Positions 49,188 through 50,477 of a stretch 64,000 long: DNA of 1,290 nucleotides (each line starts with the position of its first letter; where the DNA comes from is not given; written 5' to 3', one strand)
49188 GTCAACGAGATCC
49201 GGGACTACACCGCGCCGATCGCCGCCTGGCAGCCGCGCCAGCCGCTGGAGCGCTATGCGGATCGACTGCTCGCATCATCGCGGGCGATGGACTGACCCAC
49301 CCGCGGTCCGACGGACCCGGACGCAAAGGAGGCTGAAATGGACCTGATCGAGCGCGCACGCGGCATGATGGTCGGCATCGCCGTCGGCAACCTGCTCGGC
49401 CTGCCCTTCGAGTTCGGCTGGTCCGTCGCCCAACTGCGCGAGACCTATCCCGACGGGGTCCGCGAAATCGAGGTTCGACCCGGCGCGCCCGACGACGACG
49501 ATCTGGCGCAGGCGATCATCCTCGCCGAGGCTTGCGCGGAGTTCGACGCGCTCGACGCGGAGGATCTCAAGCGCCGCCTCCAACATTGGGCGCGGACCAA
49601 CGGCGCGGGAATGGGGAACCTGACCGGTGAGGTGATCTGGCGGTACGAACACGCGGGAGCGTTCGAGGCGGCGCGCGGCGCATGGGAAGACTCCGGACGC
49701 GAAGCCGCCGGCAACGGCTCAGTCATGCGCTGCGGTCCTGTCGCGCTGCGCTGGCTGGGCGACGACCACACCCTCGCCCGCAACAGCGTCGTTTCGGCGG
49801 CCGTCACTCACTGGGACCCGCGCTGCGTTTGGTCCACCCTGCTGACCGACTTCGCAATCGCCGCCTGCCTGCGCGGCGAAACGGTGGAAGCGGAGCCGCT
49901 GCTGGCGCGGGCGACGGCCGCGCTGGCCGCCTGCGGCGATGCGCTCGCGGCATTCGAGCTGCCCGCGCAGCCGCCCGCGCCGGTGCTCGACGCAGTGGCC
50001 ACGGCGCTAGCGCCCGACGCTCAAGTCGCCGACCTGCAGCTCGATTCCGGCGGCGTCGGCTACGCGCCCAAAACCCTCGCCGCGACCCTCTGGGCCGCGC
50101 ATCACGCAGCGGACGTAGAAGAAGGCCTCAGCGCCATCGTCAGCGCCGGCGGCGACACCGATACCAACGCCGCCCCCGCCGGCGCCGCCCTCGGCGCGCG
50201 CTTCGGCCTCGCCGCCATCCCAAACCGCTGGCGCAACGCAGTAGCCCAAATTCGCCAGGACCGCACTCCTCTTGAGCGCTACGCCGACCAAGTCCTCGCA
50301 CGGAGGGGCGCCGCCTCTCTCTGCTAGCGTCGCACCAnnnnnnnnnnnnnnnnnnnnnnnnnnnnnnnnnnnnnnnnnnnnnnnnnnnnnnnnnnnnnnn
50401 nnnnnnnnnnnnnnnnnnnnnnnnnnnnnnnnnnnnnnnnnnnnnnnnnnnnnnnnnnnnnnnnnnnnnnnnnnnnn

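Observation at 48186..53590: Two ADP-ribosylglycohydrolases + MmeI-sized nuclease-like/N6A-methyltransferase fusion + membrane-anchored coiled-coil gene: candidate undescribed RM-like or defence module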

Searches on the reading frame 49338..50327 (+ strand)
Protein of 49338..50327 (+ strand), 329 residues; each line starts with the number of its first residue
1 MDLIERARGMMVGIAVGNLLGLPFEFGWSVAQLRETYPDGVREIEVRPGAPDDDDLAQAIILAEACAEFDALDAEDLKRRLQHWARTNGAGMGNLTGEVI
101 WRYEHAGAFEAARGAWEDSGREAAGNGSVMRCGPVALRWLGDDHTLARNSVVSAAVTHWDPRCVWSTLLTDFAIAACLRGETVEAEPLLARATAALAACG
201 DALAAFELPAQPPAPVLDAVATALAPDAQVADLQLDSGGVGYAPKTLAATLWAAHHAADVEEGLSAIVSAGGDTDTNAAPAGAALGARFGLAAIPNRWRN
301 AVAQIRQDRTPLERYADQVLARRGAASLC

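Call 4: search_protein_families(library=pfam, proteins=[window:49338-50327:+], max_evalue=0.01)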
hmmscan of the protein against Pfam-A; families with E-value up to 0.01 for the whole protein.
window:49338-50327:+ (329 aa): 1 family
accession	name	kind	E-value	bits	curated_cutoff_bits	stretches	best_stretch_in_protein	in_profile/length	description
PF03747.19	ADP_ribosyl_GH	-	7.3e-51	174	26.2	1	9-297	1-287/287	ADP-ribosylglycohydrolase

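Call 5: search_protein_families(library=padloc, proteins=[window:49338-50327:+], max_evalue=0.01)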
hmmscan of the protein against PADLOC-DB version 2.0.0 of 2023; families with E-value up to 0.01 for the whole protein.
window:49338-50327:+ (329 aa): 0 families

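Call 6: search_protein_families(library=ncbifam, proteins=[window:49338-50327:+], max_evalue=0.01)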
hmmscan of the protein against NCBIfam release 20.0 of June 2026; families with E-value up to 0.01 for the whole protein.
window:49338-50327:+ (329 aa): 2 families
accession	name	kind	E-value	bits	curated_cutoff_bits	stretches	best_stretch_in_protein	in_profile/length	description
TIGR02662.1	dinitro_DRAG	equivalog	1.2e-27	96.9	337.05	2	5-184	3-179/287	ADP-ribosyl-[dinitrogen reductase] hydrolase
NF041672.1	ADPriboarghdlase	equivalog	4e-18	65.3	490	2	3-183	66-246/361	ADP-ribosylarginine hydrolase Tri1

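Call 34: find_homologous_proteins(query=window:49338-50327:+, max_evalue=1e-20)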
Query window:49338-50327:+ (329 aa): 518 proteins with E <= 1e-20 among 8000 candidates; the best 120 are listed.
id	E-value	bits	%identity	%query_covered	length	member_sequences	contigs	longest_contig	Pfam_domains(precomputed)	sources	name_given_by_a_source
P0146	1.2e-208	710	98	100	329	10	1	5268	PF03747.20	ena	-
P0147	1.2e-199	680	94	100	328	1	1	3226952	PF03747.20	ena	-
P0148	2.6e-176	604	87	98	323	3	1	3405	PF03747.20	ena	-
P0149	1.1e-159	549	80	97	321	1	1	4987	PF03747.20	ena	-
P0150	6.6e-146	504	74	98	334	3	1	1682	PF03747.20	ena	-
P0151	3.3e-145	501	70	98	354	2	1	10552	PF03747.20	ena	-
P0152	1.2e-144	500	70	98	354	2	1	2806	PF03747.20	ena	-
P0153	2.8e-144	498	72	97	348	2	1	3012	PF03747.20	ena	-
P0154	4.3e-144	498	73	97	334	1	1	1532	PF03747.20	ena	-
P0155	7.2e-144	497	73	98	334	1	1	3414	PF03747.20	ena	-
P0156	3.4e-143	495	72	97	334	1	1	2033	PF03747.20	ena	-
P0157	5.6e-143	494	69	98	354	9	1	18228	PF03747.20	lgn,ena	-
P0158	6.1e-143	494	72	97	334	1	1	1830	PF03747.20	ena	-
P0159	1.0e-142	493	70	98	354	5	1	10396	PF03747.20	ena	-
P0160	3.1e-142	492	71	97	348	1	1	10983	PF03747.20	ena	-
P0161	4.3e-142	491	72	98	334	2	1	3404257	PF03747.20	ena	-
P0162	4.7e-142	491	71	98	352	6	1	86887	PF03747.20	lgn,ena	-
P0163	2.0e-141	489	69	98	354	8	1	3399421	PF03747.20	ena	-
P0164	7.7e-141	487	70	97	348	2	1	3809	PF03747.20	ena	-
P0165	9.3e-140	484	72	97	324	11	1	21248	PF03747.20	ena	-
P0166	1.7e-139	483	67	98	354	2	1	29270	PF03747.20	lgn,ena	-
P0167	2.3e-139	482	69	98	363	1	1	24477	PF03747.20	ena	-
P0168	5.3e-139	481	67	98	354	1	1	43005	PF03747.20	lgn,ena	-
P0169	2.0e-137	476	69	97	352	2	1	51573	PF03747.20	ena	-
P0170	1.0e-133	464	68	98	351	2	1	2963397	PF03747.20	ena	-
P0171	5.8e-114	399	59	98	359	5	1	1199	PF03747.20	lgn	-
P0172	1.4e-112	394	60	98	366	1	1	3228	PF03747.20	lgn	-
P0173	2.4e-111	390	60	98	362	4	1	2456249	PF03747.20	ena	-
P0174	2.5e-111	390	58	99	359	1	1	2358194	PF03747.20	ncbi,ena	-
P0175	3.8e-110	386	56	98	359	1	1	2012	PF03747.20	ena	-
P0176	1.2e-109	385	60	98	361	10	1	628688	PF03747.20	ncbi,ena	-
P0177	1.3e-109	385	58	98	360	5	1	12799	PF03747.20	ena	-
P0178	1.6e-109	384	59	98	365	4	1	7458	PF03747.20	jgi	-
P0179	2.6e-108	380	58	97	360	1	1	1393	PF03747.20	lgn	-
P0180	4.0e-108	380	58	97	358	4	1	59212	PF03747.20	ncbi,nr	ncbi:MAG: ADP-ribosylglycohydrolase family protein [bacterium]|nr:ADP-ribosylglycohydrolase family p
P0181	2.5e-106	374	56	98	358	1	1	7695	PF03747.20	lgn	-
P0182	4.5e-106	373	59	99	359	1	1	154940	PF03747.20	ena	-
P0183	1.8e-105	371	59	95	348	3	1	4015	PF03747.20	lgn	-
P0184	6.8e-103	362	52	98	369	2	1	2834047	PF03747.20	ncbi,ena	-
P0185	8.5e-103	362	53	97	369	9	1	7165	PF03747.20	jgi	-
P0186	5.3e-102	359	56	97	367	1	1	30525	PF03747.20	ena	-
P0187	2.1e-100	354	55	97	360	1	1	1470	PF03747.20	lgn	-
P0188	2.5e-100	354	55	98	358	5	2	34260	PF03747.20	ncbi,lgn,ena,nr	ncbi:MAG: hypothetical protein F4236_06350 [Acidimicrobiia bacterium]|nr:hypothetical protein [Acidi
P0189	2.9e-100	354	54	98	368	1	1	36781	PF03747.20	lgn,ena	-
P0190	3.7e-100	353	58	86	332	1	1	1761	PF03747.20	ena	-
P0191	7.3e-100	352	49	98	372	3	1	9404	PF03747.20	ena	-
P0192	2.2e-95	338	53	98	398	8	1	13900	PF03747.20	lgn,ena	-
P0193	1.2e-94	335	52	98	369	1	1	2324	PF03747.20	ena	-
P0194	2.4e-94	334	54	98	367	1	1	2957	PF03747.20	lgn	-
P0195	3.5e-94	334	52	97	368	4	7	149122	PF03747.20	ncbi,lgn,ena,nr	ncbi:MAG: ADP-ribosylglycohydrolase family protein [Acidimicrobiaceae bacterium]|nr:ADP-ribosylglyco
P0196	5.0e-94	333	54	95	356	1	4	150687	PF03747.20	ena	-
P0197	6.8e-93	330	51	98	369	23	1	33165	PF03747.20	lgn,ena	-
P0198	8.3e-93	329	50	98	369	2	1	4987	PF03747.20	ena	-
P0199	1.5e-90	322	52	98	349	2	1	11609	PF03747.20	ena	-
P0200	1.8e-90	322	51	98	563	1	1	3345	PF03747.20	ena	-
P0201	1.1e-89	319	50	97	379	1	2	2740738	PF03747.20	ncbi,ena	-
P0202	1.1e-89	319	50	98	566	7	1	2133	PF03747.20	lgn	-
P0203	1.7e-89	318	52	98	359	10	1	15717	PF03747.20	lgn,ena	-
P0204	8.2e-89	316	49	97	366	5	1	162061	PF03747.20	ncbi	-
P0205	1.1e-88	316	53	98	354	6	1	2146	PF03747.20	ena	-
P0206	1.5e-88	315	50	98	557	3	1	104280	PF03747.20,PF17206.10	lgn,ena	-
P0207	1.9e-88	315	53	96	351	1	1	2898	PF03747.20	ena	-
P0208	2.1e-88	315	51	97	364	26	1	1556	PF03747.20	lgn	-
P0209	5.2e-88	313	50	97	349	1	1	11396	PF03747.20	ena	-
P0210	6.4e-88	313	50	98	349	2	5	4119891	PF03747.20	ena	-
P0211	6.7e-88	313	52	97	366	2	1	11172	PF03747.20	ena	-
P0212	7.2e-88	313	56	98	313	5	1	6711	PF03747.20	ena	-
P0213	8.4e-88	313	51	98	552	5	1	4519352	PF03747.20,PF17206.10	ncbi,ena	-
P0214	1.6e-87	312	49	98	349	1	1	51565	PF03747.20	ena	-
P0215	4.0e-87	311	48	97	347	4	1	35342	PF03747.20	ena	-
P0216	4.3e-87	310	49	98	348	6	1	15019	PF03747.20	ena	-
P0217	7.2e-87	310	49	98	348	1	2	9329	PF03747.20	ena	-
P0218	9.7e-87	309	51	98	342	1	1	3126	PF03747.20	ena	-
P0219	1.2e-86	309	50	98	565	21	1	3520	PF03747.20,PF17206.10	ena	-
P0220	2.3e-86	308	49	98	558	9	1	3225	PF03747.20,PF17206.10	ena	-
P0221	2.4e-86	308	50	97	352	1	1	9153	PF03747.20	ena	-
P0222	2.5e-86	308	49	98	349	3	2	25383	PF03747.20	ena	-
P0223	2.6e-86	308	50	97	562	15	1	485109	PF03747.20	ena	-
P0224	3.0e-86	308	49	98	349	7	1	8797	PF03747.20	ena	-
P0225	3.4e-86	308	49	97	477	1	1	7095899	PF03747.20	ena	-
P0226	5.4e-86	307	50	98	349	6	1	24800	PF03747.20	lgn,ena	-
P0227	5.7e-86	307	47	98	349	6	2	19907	PF03747.20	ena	-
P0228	6.9e-86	307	49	98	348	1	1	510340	PF03747.20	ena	-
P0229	7.1e-86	306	49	97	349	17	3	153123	PF03747.20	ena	-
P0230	8.2e-86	306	50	97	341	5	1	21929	PF03747.20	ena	-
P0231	8.5e-86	306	49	98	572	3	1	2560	PF03747.20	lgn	-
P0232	1.1e-85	306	49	98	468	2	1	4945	PF03747.20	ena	-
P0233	1.7e-85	305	48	98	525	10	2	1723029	PF03747.20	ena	-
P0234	2.3e-85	305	50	98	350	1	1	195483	PF03747.20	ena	-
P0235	2.9e-85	304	48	98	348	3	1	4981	PF03747.20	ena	-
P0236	4.2e-85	304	50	97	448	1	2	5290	PF03747.20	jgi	jgi:ADP-ribosylglycohydrolase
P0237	4.8e-85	304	51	96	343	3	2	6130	PF03747.20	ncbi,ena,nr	ncbi:MAG: ADP-ribosylglycohydrolase family protein [Chloroflexi bacterium]|nr:ADP-ribosylglycohydrol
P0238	6.0e-85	303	48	97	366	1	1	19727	PF03747.20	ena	-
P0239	6.2e-85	303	49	98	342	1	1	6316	PF03747.20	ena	-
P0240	7.2e-85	303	48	97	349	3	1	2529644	PF03747.20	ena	-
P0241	7.4e-85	303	48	97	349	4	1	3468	PF03747.20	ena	-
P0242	8.1e-85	303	48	98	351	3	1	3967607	PF03747.20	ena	-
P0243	1.1e-84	303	47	97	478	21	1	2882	PF03747.20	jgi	jgi:ADP-ribosylglycohydrolase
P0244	1.2e-84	302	48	98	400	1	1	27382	PF03747.20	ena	-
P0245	1.3e-84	302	48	98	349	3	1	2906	PF03747.20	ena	-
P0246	1.7e-84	302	51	95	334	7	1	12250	PF03747.20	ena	-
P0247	2.1e-84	302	49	98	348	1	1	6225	PF03747.20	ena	-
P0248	3.0e-84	301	49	98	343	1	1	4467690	PF03747.20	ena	-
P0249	3.5e-84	301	49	98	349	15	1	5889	PF03747.20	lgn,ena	-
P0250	3.6e-84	301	49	98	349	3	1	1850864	PF03747.20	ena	-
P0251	4.5e-84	301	48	98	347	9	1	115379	PF03747.20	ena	-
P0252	4.9e-84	300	48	98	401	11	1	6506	PF03747.20,PF17206.10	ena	-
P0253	5.4e-84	300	50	99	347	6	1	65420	PF03747.20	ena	-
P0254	5.4e-84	300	50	98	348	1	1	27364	PF03747.20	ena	-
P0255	6.4e-84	300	50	96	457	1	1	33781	PF03747.20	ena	-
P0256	7.0e-84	300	48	98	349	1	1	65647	PF03747.20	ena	-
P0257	7.8e-84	300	50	98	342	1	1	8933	PF03747.20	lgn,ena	-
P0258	7.8e-84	300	49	98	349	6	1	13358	PF03747.20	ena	-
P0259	8.5e-84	300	47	98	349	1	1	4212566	PF03747.20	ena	-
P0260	9.8e-84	299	49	98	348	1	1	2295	PF03747.20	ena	-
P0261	1.0e-83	299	50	97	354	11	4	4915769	PF03747.20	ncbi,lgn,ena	-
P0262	1.2e-83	299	49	96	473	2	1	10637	PF03747.20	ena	-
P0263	1.5e-83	299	50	96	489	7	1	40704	PF03747.20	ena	-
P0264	2.4e-83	298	50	94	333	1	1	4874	PF03747.20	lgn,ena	-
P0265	2.4e-83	298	49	97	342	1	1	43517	PF03747.20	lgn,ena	-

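Call 35: find_encoding_contigs(protein=P0163, flank=6000, max_places=3)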
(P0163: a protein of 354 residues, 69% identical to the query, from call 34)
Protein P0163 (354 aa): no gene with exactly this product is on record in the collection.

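Call 36: find_encoding_contigs(protein=P0170, flank=6000, max_places=3)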
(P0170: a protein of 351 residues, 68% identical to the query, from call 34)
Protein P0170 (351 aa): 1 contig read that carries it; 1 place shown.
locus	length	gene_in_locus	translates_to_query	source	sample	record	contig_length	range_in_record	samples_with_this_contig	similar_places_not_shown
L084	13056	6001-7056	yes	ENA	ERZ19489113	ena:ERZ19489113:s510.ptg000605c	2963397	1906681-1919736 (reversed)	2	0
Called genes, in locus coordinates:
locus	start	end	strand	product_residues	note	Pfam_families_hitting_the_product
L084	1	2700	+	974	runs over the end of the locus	PF13365:Trypsin_2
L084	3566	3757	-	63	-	PF13459:Fer4_15, PF13370:Fer4_13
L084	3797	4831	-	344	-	PF00296:Bac_luciferase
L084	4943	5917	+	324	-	PF03747:ADP_ribosyl_GH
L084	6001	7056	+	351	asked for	PF03747:ADP_ribosyl_GH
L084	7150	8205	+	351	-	PF03747:ADP_ribosyl_GH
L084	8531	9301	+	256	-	-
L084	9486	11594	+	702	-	PF02384:N6_Mtase (faint)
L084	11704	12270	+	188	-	-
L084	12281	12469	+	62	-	-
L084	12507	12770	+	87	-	-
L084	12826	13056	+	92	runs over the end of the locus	-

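Call 37: find_encoding_contigs(protein=P0174, flank=6000, max_places=3)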
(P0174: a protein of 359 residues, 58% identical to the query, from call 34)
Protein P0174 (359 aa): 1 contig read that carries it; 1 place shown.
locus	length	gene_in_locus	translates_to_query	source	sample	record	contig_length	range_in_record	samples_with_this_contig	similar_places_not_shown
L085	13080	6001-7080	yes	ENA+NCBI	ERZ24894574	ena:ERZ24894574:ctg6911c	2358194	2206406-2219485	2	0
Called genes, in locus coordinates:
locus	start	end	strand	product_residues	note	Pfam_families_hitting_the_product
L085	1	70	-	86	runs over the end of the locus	PF00550:PP-binding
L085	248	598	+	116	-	-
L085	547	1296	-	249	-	PF00106:adh_short, PF08659:KR, PF23441:SDR (weak), PF01370:Epimerase (weak), PF13561:adh_short_C2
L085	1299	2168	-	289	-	PF00698:Acyl_transf_1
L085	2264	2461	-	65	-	PF01783:Ribosomal_L32p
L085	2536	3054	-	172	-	PF02620:YceD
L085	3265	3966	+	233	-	PF24481:CT398_CC, PF02591:Zn_ribbon_9 (weak)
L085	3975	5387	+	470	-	PF07508:Recombinase, PF13408:Zn_ribbon_recom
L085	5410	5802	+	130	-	PF00075:RNase_H, PF13456:RVT_3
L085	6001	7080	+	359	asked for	PF03747:ADP_ribosyl_GH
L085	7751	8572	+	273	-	PF02790:COX2_TM (weak), PF00116:COX2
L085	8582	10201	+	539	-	PF00115:COX1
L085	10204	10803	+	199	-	PF00510:COX3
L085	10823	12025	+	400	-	PF13473:Cupredoxin_1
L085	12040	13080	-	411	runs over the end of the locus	PF02515:CoA_transf_3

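Call 61: search_solved_structures(query=window:49338-50327:+, max_evalue=0.001, show_alignments=1)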
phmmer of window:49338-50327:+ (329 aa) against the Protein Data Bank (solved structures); distinct sequences matched with E-value up to 0.001: 18.
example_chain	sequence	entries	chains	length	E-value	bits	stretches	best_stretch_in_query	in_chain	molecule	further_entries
2cwc_A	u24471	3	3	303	1.2e-19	73.9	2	238-308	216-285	ADP-ribosylglycohydrolase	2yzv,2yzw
2woe_A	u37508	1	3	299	7.7e-17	64.7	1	5-163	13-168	ADP-RIBOSYL-[DINITROGEN REDUCTASE] GLYCOHYDROLASE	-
2woc_A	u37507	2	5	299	1.1e-16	64.2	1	5-163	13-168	ADP-RIBOSYL-[DINITROGEN REDUCTASE] GLYCOHYDROLASE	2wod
6dre_A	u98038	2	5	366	2.3e-13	53.3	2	4-182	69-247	ADP-ribosyl-(Dinitrogen reductase) hydrolase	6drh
3g9d_A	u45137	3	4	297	2.5e-12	49.9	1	5-174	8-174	Dinitrogenase reductase activating glucohydrolase | Dinitrogenase reductase activacting glicohydrolase | ADP-ribosyl-(Dinitrogen reductase) hydrolase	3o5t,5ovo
6g1p_A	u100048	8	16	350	8.8e-11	44.8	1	5-305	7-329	ADP-ribosylhydrolase like 2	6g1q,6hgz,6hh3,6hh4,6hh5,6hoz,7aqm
2g4k_A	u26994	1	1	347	4e-10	42.7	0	4-186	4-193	ADP-ribosylhydrolase 3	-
2foz_A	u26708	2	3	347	4e-10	42.7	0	4-186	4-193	ADP-ribosylhydrolase like 2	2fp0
5zqy_A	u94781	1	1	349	4.9e-10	42.4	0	5-186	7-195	Poly(ADP-ribose) glycohydrolase ARH3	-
9rfd_A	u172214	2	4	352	5.3e-10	42.3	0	5-186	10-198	ADP-ribosylhydrolase ARH3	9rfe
6d36_C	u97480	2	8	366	5.8e-10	42.1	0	265-301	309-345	Poly(ADP-ribose) glycohydrolase ARH3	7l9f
7akr_AAA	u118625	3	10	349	1.2e-09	41.1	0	265-301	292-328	ADP-ribose glycohydrolase ARH3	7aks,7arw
6d3a_C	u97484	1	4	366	2.1e-09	40.3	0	5-186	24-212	Poly(ADP-ribose) glycohydrolase ARH3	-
2qty_A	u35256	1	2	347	2.2e-09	40.2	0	265-302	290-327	Poly(ADP-ribose) glycohydrolase ARH3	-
7l9h_C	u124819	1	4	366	2.8e-09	39.9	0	265-301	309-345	ADP-ribose glycohydrolase ARH3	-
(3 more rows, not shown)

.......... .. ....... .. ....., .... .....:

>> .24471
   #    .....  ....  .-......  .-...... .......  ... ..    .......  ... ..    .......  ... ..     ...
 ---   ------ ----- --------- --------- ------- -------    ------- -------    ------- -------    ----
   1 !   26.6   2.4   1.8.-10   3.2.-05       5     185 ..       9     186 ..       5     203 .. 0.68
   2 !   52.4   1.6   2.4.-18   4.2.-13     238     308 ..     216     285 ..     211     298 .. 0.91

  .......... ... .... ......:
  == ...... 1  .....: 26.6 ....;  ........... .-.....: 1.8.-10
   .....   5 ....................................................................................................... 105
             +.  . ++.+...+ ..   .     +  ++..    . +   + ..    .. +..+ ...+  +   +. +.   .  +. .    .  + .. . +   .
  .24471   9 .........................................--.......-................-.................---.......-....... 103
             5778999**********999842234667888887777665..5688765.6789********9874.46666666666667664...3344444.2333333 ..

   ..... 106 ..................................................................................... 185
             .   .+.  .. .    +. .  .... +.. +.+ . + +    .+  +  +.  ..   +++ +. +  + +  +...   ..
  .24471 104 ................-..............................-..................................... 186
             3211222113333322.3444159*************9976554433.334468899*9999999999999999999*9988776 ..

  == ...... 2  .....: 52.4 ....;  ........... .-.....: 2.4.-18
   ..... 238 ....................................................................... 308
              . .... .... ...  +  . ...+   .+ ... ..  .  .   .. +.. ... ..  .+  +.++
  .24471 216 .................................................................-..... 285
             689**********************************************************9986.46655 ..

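Call 68: find_encoding_contigs(protein=P0162, flank=7000, max_places=3)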
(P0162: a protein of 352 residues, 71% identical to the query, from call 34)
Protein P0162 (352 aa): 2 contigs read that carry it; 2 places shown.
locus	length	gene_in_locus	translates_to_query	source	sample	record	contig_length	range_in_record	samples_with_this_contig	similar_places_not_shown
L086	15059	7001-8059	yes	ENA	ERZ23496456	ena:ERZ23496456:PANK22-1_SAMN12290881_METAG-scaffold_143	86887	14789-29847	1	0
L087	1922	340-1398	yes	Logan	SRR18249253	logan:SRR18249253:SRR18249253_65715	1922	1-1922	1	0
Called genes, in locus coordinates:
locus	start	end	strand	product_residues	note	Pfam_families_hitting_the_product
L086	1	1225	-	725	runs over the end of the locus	PF04879:Molybdop_Fe4S4, PF00384:Molybdopterin, PF01568:Molydop_binding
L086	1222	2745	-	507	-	PF03460:NIR_SIR_ferr, PF01077:NIR_SIR, PF03460:NIR_SIR_ferr, PF01077:NIR_SIR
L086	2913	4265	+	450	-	PF00067:p450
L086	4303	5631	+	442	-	PF00067:p450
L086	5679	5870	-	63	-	PF13459:Fer4_15, PF13370:Fer4_13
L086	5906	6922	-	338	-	PF00296:Bac_luciferase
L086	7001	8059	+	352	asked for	PF03747:ADP_ribosyl_GH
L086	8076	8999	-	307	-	PF12706:Lactamase_B_2, PF00753:Lactamase_B (weak)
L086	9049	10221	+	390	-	-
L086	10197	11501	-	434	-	PF00579:tRNA-synt_1b, PF13275:S4_2 (weak)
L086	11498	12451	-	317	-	PF06574:FAD_syn, PF01467:CTP_transf_like (weak), PF01687:Flavokinase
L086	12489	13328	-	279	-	PF02616:SMC_ScpA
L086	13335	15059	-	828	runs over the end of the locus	PF00133:tRNA-synt_1, PF09334:tRNA-synt_1g, PF13603:tRNA-synt_1_2, PF00133:tRNA-synt_1, PF09334:tRNA-synt_1g (weak), PF08264:Anticodon_1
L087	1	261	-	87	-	?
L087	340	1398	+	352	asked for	PF03747:ADP_ribosyl_GH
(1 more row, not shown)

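Call 69: find_encoding_contigs(protein=P0168, flank=7000, max_places=3)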
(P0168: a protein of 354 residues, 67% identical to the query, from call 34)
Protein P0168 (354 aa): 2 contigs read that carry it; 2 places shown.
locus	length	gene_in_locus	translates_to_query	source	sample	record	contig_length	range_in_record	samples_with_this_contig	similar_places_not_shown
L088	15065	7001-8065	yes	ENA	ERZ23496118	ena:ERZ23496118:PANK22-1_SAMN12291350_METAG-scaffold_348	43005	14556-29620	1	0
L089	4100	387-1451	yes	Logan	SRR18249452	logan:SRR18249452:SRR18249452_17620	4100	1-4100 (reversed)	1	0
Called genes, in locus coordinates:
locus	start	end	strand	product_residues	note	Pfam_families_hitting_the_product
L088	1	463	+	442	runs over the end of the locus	PF00067:p450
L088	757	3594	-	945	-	-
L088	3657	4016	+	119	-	PF05942:PaREP1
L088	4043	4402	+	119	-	PF05942:PaREP1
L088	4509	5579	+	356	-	PF00892:EamA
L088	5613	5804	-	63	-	PF06902:Fer4_19 (weak), PF13459:Fer4_15, PF13370:Fer4_13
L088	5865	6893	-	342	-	PF00296:Bac_luciferase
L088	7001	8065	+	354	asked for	PF03747:ADP_ribosyl_GH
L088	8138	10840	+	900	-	PF02384:N6_Mtase (faint)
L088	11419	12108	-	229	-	PF07110:EthD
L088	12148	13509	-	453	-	PF00206:Lyase_1, PF10397:ADSL_C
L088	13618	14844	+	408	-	PF02515:CoA_transf_3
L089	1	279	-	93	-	?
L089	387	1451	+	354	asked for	PF03747:ADP_ribosyl_GH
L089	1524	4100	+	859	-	?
